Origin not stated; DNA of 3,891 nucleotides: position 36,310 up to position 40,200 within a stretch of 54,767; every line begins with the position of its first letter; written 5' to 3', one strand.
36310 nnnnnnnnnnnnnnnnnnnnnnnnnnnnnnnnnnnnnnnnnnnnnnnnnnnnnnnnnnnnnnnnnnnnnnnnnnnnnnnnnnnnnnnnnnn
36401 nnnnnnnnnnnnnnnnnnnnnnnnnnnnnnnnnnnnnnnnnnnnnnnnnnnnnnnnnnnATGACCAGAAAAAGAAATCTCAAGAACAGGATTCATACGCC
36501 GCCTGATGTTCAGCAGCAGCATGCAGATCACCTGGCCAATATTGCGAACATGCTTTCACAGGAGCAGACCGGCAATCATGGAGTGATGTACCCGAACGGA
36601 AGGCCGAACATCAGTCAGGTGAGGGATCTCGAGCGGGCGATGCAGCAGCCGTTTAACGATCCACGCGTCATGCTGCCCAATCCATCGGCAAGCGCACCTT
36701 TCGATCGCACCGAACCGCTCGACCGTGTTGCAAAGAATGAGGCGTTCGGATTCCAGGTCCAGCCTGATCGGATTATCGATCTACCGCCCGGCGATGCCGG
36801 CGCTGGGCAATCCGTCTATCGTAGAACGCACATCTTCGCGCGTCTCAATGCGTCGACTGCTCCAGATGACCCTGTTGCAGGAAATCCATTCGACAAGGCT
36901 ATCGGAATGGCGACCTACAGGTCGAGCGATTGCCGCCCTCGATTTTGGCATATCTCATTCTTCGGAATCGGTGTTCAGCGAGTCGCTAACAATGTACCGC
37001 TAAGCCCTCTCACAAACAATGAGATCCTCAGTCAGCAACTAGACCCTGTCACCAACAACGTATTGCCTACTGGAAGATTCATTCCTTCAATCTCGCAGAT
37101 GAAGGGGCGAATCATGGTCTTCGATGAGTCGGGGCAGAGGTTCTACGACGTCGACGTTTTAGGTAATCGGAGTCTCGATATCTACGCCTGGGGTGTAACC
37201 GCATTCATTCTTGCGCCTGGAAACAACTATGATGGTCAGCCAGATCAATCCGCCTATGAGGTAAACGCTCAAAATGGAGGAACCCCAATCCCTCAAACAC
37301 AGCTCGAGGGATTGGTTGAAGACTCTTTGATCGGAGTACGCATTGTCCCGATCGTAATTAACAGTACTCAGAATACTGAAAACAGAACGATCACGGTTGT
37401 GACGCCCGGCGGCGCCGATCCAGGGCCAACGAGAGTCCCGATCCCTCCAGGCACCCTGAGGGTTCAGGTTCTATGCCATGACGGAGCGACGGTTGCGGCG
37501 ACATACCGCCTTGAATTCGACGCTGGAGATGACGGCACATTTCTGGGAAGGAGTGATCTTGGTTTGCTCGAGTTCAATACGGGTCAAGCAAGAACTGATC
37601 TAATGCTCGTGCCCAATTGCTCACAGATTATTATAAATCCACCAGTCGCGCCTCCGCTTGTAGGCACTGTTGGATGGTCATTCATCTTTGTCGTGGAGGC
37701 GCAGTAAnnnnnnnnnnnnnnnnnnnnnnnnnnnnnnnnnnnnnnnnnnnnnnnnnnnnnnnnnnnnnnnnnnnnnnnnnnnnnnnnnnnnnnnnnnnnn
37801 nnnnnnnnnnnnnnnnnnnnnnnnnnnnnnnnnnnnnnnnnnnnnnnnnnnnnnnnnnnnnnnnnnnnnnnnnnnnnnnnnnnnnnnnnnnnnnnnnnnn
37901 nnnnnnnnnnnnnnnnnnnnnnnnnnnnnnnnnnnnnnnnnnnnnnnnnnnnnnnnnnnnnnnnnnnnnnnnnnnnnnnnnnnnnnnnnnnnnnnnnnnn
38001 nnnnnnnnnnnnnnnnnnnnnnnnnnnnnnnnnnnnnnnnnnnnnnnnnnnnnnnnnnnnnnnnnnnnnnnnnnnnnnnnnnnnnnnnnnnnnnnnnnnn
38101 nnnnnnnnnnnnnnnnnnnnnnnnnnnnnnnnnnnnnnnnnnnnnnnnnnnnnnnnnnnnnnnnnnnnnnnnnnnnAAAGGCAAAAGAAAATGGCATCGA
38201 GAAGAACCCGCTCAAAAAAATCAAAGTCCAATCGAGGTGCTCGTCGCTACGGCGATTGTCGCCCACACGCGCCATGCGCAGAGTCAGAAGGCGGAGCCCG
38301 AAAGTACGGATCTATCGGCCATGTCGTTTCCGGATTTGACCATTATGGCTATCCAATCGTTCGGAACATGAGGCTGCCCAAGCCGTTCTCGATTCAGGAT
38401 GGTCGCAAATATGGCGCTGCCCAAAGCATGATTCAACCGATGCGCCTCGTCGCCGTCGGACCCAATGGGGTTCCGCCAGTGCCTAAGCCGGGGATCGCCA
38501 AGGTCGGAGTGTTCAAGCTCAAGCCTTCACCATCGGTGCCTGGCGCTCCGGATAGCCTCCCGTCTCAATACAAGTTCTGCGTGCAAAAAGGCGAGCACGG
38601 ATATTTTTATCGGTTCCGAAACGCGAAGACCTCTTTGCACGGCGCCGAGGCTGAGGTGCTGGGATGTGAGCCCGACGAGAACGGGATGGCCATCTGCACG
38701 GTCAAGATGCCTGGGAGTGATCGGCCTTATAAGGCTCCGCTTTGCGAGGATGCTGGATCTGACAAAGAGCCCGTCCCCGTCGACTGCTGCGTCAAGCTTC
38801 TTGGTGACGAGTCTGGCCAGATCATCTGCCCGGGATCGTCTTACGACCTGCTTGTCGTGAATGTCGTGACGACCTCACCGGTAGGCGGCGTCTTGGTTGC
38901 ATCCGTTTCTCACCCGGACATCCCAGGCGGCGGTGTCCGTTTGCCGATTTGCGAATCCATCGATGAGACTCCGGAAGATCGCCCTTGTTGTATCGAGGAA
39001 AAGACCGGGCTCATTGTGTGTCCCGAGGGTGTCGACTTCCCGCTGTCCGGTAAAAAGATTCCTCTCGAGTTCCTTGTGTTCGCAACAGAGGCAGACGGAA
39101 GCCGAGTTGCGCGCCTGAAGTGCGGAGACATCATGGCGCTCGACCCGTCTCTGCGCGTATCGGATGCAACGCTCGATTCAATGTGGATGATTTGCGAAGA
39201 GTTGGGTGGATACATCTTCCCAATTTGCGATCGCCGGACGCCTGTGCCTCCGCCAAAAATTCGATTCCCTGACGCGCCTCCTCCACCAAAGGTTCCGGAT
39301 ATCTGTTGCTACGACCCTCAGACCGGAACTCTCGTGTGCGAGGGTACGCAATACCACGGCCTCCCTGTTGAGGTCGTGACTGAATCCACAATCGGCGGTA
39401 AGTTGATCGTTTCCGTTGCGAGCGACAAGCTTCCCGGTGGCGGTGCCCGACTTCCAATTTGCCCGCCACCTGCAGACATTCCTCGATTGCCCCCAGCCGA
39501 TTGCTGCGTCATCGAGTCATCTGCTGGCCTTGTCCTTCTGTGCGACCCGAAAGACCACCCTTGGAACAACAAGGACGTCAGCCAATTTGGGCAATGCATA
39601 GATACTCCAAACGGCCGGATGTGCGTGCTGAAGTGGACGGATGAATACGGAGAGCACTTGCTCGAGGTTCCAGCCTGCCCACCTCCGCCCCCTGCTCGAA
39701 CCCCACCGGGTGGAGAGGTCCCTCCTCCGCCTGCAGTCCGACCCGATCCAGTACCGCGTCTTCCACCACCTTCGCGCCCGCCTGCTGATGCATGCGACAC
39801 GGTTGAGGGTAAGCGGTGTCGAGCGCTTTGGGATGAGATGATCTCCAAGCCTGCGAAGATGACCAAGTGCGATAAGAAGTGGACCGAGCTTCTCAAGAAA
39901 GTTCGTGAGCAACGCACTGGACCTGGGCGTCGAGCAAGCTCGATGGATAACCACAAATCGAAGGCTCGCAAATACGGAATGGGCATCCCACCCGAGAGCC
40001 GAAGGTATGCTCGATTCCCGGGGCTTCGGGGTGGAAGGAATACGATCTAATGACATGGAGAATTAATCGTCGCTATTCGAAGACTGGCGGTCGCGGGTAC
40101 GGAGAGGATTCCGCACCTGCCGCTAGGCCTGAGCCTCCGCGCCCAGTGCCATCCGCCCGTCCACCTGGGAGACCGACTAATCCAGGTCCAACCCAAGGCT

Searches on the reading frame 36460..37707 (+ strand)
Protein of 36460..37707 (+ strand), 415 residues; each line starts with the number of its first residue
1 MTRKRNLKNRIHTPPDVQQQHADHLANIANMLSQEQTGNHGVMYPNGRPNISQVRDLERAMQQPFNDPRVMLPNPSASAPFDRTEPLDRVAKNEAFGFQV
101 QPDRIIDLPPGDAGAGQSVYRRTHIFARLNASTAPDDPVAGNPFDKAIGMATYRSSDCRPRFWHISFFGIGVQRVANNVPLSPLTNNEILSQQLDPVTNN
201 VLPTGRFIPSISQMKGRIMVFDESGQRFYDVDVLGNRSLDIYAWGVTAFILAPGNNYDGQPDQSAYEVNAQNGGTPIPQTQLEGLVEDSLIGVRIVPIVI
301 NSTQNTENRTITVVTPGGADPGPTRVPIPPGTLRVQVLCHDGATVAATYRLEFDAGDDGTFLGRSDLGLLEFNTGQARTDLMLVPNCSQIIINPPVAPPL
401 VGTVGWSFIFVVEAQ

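Call 8: search_protein_families(library=pfam, proteins=[window:36460-37707:+], max_evalue=0.01)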
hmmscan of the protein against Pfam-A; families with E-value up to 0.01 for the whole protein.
window:36460-37707:+ (415 aa): 0 families

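Call 9: search_protein_families(library=phrogs, proteins=[window:36460-37707:+], max_evalue=0.01)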
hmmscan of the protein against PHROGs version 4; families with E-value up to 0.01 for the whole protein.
window:36460-37707:+ (415 aa): 0 families

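Call 22: search_solved_structures(query=window:36460-37707:+, max_evalue=1)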
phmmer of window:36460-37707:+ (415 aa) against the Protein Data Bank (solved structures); distinct sequences matched with E-value up to 1: 3.
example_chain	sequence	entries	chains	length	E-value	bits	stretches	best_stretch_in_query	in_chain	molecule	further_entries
8rvv_F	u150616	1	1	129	0.018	17.3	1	316-376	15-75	Methyl viologen-reducing hydrogenase, subunit D-related protein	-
8rvu_F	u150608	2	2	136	0.02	17.1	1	316-376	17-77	Methyl viologen-reducing hydrogenase, subunit D-related protein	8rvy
5odc_D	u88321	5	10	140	0.079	15.2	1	315-378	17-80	Methyl-viologen reducing hydrogenase subunit D | Methyl-viologen reducing hydrogenase, subunit D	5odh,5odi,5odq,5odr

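Call 32: find_homologous_proteins(query=window:36460-37707:+, max_evalue=0.001)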
Query window:36460-37707:+ (415 aa): 90 proteins with E <= 0.001 among 7919 candidates.
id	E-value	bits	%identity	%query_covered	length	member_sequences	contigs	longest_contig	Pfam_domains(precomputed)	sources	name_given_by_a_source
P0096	4.4e-279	943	100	100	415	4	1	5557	-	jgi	-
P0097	4.7e-242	821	88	100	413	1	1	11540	-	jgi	jgi:hypothetical protein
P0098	7.4e-240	814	87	100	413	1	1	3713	-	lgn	-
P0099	4.4e-230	782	84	100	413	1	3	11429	-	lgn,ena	-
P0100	2.7e-225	766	81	100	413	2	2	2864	-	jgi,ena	-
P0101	3.2e-209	713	76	100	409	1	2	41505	-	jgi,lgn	-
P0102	1.9e-205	701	74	100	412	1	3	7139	-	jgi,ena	-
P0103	3.2e-204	697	75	100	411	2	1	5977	-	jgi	-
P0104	2.3e-201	687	80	90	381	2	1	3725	-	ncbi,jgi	ncbi:MAG: hypothetical protein ACYTBS_17850 [Planctomycetota bacterium]|jgi:hypothetical protein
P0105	3.6e-198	677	72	100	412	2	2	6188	-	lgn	-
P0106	5.0e-196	670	72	100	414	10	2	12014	-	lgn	-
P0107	1.7e-192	658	70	100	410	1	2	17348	-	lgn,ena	-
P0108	4.5e-185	634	68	100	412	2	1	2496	-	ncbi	-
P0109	9.0e-180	616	66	100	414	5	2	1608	-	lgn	-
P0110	4.9e-168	578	65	100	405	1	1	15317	-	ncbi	-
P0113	5.7e-167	574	62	100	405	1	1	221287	-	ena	-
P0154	1.9e-69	253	40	87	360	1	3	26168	-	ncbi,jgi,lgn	ncbi:MAG: hypothetical protein ACYTBS_17855 [Planctomycetota bacterium]|jgi:hypothetical protein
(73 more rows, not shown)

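Call 40: predict_structure(alignment_id=A3)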
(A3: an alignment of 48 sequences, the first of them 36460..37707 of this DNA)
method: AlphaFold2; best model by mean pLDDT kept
length: 415 residues; sequences in the alignment: 48
mean_pLDDT: 74.4   pTM: 0.46
mean pLDDT of the five models: 74.4, 74.1, 71.0, 69.9, 68.3
residues with pLDDT >= 90: 71; 70-90: 191; 50-70: 115; < 50: 38
segments of 3 or more residues with pLDDT < 50: 1-12, 38-40, 76-78, 113-115, 200-208
pLDDT, mean of each block of 10 residues (from residue 1): 40 64 74 56 60 76 59 49 65 61 55 60 88 70 85 83 88 79 86 61 48 88 84 81 90 74 79 68 85 83 63 80 87 91 88 81 79 91 90 78 85 69
secondary structure, 60 per line:
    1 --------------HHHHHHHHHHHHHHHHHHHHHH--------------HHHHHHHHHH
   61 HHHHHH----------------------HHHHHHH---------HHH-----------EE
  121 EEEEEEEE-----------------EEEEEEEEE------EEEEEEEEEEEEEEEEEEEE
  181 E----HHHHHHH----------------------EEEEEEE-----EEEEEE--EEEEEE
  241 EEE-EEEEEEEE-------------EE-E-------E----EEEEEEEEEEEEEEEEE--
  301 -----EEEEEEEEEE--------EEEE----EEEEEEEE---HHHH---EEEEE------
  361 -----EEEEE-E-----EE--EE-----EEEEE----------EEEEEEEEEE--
elements in order: H15-36 H51-66 H89-95 E119-128 E146-154 E161-181 H186-192 E215-221 E227-232 E235-243 E245-252 E282-298 E306-315 E324-327 E332-339 H343-346 E350-354 E366-370 E389-393 E404-413

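Call 42: fold_search(model_id=the predicted structure, library=pdb)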
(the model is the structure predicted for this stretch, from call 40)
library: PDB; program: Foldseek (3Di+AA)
matches with E <= 10: 1113; with E <= 0.001: 37
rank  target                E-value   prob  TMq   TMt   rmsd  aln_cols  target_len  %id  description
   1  6q5u_B                4.5e-06  1.00  0.22  0.23  14.0       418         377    7  High resolution electron cryo-microscopy structure of the bacteriophage PR772 (released 2019-06-19)
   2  6q5u_E                7.4e-06  0.99  0.20  0.22  14.0       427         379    7  High resolution electron cryo-microscopy structure of the bacteriophage PR772 (released 2019-06-19)
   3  6q5u_G                1.4e-05  0.99  0.21  0.22  13.9       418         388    6  High resolution electron cryo-microscopy structure of the bacteriophage PR772 (released 2019-06-19)
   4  6q5u_L                1.5e-05  0.99  0.22  0.23  13.6       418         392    7  High resolution electron cryo-microscopy structure of the bacteriophage PR772 (released 2019-06-19)
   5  1w8x_L                1.8e-05  0.99  0.22  0.23  13.7       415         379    8  Structural analysis of PRD1 (released 2004-11-11)
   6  1w8x_J                1.8e-05  0.99  0.22  0.23  13.8       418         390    8  Structural analysis of PRD1 (released 2004-11-11)
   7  1cjd_A                1.9e-05  1.00  0.24  0.25  12.7       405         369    7  THE BACTERIOPHAGE PRD1 COAT PROTEIN, P3, IS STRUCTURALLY SIMILAR TO HUMAN ADENOVIRUS HEXON (released 1999-09-20)
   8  1hqn_B                1.9e-05  0.99  0.22  0.23  13.9       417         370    8  THE SELENOMETHIONINE DERIVATIVE OF P3, THE MAJOR COAT PROTEIN OF THE LIPID-CONTAINING BACTERIOPHAGE PRD1. (released 2001-01-17)
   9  1cjd_C                2.0e-05  0.99  0.23  0.25  12.5       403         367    8  THE BACTERIOPHAGE PRD1 COAT PROTEIN, P3, IS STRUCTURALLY SIMILAR TO HUMAN ADENOVIRUS HEXON (released 1999-09-20)
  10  1hx6_C                2.4e-05  0.99  0.23  0.24  13.1       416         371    8  P3, THE MAJOR COAT PROTEIN OF THE LIPID-CONTAINING BACTERIOPHAGE PRD1. (released 2001-01-24)
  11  6q5u_H                2.5e-05  0.99  0.22  0.24  13.2       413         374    8  High resolution electron cryo-microscopy structure of the bacteriophage PR772 (released 2019-06-19)
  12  6q5u_A                2.5e-05  0.99  0.22  0.23  13.2       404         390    7  High resolution electron cryo-microscopy structure of the bacteriophage PR772 (released 2019-06-19)
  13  1gw8_A                2.7e-05  0.99  0.22  0.23  13.8       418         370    8  quasi-atomic resolution model of bacteriophage PRD1 sus607 mutant, obtained by combined cryo-EM and X-ray crystallogra (released 2002-03-15)
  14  1w8x_F                2.8e-05  0.99  0.23  0.24  13.1       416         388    8  Structural analysis of PRD1 (released 2004-11-11)
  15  1hqn_C                2.8e-05  0.99  0.21  0.23  14.0       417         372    8  THE SELENOMETHIONINE DERIVATIVE OF P3, THE MAJOR COAT PROTEIN OF THE LIPID-CONTAINING BACTERIOPHAGE PRD1. (released 2001-01-17)
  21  1hx6_B                5.5e-05  0.97  0.21  0.22  13.9       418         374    9  P3, THE MAJOR COAT PROTEIN OF THE LIPID-CONTAINING BACTERIOPHAGE PRD1. (released 2001-01-24)
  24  7ook_A                6.5e-05  0.99  0.22  0.24  13.7       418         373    8  Bacteriophage PRD1 Major Capsid Protein P3 in complex with CPZ (released 2022-06-08)
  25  1hqn_A                9.1e-05  0.98  0.22  0.24  13.7       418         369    8  THE SELENOMETHIONINE DERIVATIVE OF P3, THE MAJOR COAT PROTEIN OF THE LIPID-CONTAINING BACTERIOPHAGE PRD1. (released 2001-01-17)
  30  1cjd_B                2.2e-04  0.89  0.20  0.22  14.1       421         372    8  THE BACTERIOPHAGE PRD1 COAT PROTEIN, P3, IS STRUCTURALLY SIMILAR TO HUMAN ADENOVIRUS HEXON (released 1999-09-20)
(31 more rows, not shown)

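Call 45: fold_search(model_id=the predicted structure, library=viral)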
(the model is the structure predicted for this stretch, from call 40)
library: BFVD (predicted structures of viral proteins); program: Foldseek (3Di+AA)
matches with E <= 10: 1302; with E <= 0.001: 16
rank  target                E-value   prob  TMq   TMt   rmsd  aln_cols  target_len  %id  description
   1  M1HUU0                6.9e-06  0.97  0.16  0.16  19.3       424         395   10  (no name in the UniProt tables at hand)
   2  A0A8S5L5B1            2.1e-05  0.66  0.15  0.08  16.8       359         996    9  Putative penton capsid protein [MELD virus sp.]
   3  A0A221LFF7            2.8e-05  0.63  0.13  0.13  22.1       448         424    9  Putative structural protein [Barns Ness breadcrumb sponge hepe-like virus 3]
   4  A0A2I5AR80            4.3e-05  0.95  0.22  0.22  17.1       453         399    6  Major capsid protein [Gluconobacter phage GC1]
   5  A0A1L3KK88            4.6e-05  0.47  0.11  0.12  28.1       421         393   11  (no name in the UniProt tables at hand)
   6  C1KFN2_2              5.7e-05  0.82  0.15  0.07  24.5       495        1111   10  Putative tail fibre protein [Lactobacillus phage Lb338-1]
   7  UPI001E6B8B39         8.4e-05  0.99  0.25  0.27  26.7       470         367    8  (no name look-up for this kind of identifier)
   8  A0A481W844            1.4e-04  0.57  0.13  0.10  23.2       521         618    9  (no name in the UniProt tables at hand)
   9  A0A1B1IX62            1.8e-04  0.80  0.17  0.16  23.9       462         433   11  (no name in the UniProt tables at hand)
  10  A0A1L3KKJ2            2.0e-04  0.54  0.12  0.14  23.1       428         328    6  (no name in the UniProt tables at hand)
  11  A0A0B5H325            2.3e-04  0.97  0.19  0.28  21.3       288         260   12  DUF7265 domain-containing protein [Vibrio phage phi 3]
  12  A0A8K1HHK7            4.2e-04  0.54  0.13  0.13  22.5       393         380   10  Capsid protein [Red panda circovirus 5]
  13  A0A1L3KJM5            5.3e-04  0.35  0.13  0.14  22.5       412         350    9  (no name in the UniProt tables at hand)
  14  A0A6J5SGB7            5.9e-04  0.66  0.14  0.23  18.5       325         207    6  Uncharacterized protein [uncultured Caudovirales phage]
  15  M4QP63                9.2e-04  0.77  0.17  0.18  13.6       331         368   11  Uncharacterized protein [Synechococcus phage S-SKS1]
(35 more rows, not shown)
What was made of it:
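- Tried and rejected: The BFVD fold search was noisy, although it included a tectivirus capsid protein (call 45).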

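Call 59: find_related_loci(query=A3, collection=viral_contigs, flank=10000)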
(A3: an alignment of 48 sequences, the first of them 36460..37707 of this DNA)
Query A3 (415 aa) in viral_contigs; peptide patterns used: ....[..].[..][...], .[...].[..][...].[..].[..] (x = any residue, [..] = any of these).
44 stretches matched a pattern, but none encodes a relative of the query by tblastn (E <= 1e-3).

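Call 60: find_related_loci(query=A3, collection=genome_contigs, flank=10000)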
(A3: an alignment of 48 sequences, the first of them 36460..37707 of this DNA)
Query A3 (415 aa) in genome_contigs; peptide patterns used: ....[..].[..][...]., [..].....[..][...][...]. (x = any residue, [..] = any of these).
66 stretches matched a pattern, but none encodes a relative of the query by tblastn (E <= 1e-3).

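Call 81: find_encoding_contigs(protein=P0113, flank=10000, max_places=1)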
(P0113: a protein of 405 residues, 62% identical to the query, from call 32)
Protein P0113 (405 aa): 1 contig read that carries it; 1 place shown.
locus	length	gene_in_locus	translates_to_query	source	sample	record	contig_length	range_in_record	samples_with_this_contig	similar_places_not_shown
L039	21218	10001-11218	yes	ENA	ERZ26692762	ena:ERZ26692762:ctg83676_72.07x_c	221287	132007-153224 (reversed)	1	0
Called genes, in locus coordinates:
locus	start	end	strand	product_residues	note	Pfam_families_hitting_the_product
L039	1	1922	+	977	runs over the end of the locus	PF09250:Prim-Pol, PF08706:D5_N, PF19263:DUF5906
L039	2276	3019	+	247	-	-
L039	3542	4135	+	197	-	-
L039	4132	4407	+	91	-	PF13223:DUF4031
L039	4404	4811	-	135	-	-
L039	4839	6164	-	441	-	-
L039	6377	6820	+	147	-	-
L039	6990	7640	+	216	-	-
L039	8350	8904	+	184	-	-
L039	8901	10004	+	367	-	-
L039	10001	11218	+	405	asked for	-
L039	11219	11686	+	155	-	-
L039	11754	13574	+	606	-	-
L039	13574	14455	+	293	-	-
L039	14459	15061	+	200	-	-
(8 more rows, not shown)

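Call 82: find_encoding_contigs(protein=P0154, flank=10000, max_places=3)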
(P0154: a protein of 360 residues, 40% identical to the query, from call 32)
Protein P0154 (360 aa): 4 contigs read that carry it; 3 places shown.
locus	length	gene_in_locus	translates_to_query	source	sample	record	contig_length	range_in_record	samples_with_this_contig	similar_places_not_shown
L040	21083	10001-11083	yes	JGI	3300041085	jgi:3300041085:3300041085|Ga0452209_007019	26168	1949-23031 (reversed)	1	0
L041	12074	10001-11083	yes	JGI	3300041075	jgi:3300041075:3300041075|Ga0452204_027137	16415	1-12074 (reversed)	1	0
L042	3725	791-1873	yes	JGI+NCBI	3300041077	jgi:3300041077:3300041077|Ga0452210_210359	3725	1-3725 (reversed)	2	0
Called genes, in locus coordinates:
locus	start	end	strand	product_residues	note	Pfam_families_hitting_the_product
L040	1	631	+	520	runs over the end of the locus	PF00270:DEAD, PF04851:ResIII, PF18766:SWI2_SNF2 (weak), PF00271:Helicase_C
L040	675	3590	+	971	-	PF09250:Prim-Pol, PF08706:D5_N, PF19263:DUF5906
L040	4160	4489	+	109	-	-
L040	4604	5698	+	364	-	-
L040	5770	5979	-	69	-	-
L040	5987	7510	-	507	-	-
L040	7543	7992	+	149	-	-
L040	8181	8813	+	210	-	-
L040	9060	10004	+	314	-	-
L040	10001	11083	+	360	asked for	-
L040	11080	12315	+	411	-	-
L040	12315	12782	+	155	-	-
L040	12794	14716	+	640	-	-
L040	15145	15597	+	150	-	-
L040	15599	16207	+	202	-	-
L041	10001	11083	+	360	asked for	-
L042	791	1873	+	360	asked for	-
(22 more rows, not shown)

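Call 90: search_dna_similar(query=window:36460-37707:+, collection=phages, mode=protein, max_evalue=0.1, max_rows=10)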
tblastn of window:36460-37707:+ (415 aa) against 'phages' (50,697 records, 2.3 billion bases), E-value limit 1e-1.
No match.

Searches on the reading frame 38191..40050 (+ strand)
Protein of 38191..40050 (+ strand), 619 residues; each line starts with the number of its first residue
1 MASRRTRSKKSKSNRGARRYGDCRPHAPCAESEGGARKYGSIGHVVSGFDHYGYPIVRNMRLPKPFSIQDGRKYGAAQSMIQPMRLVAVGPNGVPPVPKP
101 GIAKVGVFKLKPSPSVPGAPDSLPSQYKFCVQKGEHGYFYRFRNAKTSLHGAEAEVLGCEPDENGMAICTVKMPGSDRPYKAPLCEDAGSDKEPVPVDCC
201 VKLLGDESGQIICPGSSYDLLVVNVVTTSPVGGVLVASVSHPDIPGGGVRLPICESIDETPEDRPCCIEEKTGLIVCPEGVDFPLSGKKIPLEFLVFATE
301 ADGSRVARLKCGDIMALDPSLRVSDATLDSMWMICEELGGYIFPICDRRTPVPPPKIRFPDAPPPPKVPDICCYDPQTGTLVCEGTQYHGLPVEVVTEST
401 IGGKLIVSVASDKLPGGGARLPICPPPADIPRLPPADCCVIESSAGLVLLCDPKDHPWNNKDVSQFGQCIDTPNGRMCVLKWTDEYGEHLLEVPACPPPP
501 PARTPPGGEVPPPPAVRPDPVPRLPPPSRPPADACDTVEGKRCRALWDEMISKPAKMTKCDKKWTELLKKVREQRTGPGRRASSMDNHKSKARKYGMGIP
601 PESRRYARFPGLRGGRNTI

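Call 8: search_protein_families(library=pfam, proteins=[window:38191-40050:+], max_evalue=0.01)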
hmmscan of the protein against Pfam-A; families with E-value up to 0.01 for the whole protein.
window:38191-40050:+ (619 aa): 0 families

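Call 9: search_protein_families(library=phrogs, proteins=[window:38191-40050:+], max_evalue=0.01)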
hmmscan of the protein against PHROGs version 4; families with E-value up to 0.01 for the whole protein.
window:38191-40050:+ (619 aa): 0 families

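Call 14: find_related_loci(query=window:38191-40050:+, collection=viral_contigs, flank=10000)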
Query window:38191-40050:+ (619 aa) in viral_contigs; peptide patterns used: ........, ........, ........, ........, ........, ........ (x = any residue, [..] = any of these).
No stretch of DNA in the collection matches any of the patterns.

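Call 21: search_solved_structures(query=window:38191-40050:+, max_evalue=1)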
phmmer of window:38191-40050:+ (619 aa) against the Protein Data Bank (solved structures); distinct sequences matched with E-value up to 1: 3.
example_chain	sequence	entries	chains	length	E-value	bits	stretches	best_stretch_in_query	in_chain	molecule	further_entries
4fas_D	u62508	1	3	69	0.054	15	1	276-322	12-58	NE1300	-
4n4n_B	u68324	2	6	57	0.073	14.6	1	280-322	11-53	hydroxylamine oxidoreductase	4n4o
6m0p_B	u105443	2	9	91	0.1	14.1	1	275-322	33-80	Uncharacterized protein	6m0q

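Call 23: find_homologous_proteins(query=window:38191-40050:+, max_evalue=0.001)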
Query window:38191-40050:+ (619 aa): 39 proteins with E <= 0.001 among 8000 candidates.
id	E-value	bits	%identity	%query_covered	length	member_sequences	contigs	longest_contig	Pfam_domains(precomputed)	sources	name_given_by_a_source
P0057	0.0e+0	1452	100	100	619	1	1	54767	-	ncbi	-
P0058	0.0e+0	1204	82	100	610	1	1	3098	-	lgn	-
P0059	0.0e+0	1143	75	100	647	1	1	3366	-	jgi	-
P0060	0.0e+0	1058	71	100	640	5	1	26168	-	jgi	jgi:hypothetical protein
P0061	0.0e+0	1057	73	94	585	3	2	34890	-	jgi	jgi:hypothetical protein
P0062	0.0e+0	1053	70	100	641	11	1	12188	-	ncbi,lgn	-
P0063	1.2e-285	967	72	90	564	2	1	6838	-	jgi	-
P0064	5.5e-276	935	65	97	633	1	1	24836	-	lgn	-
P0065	2.9e-270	917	70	87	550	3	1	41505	-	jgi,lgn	-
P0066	6.0e-263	892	64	93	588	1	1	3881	-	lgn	-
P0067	3.3e-262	890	61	99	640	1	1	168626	-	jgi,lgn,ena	-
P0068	3.2e-261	887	63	96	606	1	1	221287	-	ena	-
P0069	1.8e-251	854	60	100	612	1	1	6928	-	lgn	-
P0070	7.7e-251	852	69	82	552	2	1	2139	-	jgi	-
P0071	9.3e-241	819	60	92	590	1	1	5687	-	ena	-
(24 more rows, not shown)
